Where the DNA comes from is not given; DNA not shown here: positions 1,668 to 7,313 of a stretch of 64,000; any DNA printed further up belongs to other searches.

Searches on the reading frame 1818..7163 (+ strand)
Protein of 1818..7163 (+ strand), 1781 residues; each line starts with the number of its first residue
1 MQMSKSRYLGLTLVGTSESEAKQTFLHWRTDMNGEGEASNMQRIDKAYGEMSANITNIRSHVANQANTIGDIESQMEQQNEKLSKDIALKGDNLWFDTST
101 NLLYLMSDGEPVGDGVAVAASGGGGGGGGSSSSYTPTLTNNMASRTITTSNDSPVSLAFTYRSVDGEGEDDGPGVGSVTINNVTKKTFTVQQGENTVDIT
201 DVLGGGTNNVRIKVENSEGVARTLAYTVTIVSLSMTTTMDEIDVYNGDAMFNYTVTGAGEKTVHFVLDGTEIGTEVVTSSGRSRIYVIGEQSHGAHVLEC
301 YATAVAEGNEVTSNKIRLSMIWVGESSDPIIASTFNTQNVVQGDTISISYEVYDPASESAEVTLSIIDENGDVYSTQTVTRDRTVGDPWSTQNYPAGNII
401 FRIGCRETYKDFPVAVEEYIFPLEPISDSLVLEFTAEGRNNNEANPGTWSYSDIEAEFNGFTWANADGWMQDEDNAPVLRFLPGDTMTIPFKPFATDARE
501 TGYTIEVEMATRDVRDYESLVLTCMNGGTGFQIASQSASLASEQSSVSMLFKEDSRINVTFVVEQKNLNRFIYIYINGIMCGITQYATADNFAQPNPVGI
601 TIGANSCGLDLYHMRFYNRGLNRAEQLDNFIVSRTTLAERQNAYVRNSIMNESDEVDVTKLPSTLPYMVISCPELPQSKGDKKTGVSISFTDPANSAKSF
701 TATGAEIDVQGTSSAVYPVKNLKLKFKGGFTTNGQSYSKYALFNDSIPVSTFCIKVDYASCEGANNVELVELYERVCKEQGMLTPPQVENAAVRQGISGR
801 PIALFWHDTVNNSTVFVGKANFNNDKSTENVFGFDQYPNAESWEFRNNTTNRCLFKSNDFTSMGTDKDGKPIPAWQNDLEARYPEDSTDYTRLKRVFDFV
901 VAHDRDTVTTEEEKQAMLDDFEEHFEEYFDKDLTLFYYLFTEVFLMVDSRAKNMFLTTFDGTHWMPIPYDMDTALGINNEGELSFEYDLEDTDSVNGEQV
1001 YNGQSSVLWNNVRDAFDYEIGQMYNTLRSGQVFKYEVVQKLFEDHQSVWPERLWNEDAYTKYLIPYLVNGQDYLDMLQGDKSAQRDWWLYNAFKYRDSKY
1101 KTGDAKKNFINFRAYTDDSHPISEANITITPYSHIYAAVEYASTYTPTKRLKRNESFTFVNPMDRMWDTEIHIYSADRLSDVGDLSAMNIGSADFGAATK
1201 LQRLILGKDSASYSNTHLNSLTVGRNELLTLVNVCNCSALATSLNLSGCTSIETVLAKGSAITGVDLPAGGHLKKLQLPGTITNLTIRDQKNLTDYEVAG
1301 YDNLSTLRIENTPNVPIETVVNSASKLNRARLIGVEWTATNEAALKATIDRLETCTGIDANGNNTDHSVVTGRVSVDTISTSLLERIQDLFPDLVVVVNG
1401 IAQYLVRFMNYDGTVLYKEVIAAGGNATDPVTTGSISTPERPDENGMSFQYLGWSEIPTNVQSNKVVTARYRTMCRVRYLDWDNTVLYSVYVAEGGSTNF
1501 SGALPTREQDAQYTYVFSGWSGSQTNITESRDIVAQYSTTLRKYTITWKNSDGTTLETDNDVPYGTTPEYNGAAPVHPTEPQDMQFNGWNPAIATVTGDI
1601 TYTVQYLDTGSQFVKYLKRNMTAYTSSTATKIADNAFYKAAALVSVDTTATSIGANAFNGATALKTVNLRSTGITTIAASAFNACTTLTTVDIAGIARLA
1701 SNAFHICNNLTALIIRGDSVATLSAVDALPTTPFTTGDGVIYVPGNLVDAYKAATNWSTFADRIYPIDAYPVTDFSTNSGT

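Call 10: search_protein_families(library=pfam, proteins=[window:1818-7163:+], max_evalue=0.01)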
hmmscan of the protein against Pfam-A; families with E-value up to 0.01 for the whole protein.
window:1818-7163:+ (1781 aa): 2 families
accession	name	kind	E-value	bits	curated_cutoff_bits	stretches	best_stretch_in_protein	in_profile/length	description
PF13306.12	LRR_5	-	5.8e-12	46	27.7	1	1630-1716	1-87/127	BspA type Leucine rich repeat region (6 copies)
PF13855.12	LRR_8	-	0.00042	20.5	27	0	1651-1693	14-56/61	Leucine rich repeat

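Call 11: search_protein_families(library=phrogs, proteins=[window:1818-7163:+], max_evalue=0.001)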
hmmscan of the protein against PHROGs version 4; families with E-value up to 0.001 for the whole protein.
window:1818-7163:+ (1781 aa): 4 families
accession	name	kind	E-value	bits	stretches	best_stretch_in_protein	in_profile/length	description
phrog_14959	-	unknown function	5.1e-156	522.2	2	109-836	489-1305/2494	-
phrog_24896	-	unknown function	9e-75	253.3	1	102-1062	76-1085/1110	-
phrog_9391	-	unknown function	6.1e-13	49.1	1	915-1049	473-604/649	-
phrog_28731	-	unknown function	3.2e-09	36.8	1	928-1044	627-740/790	-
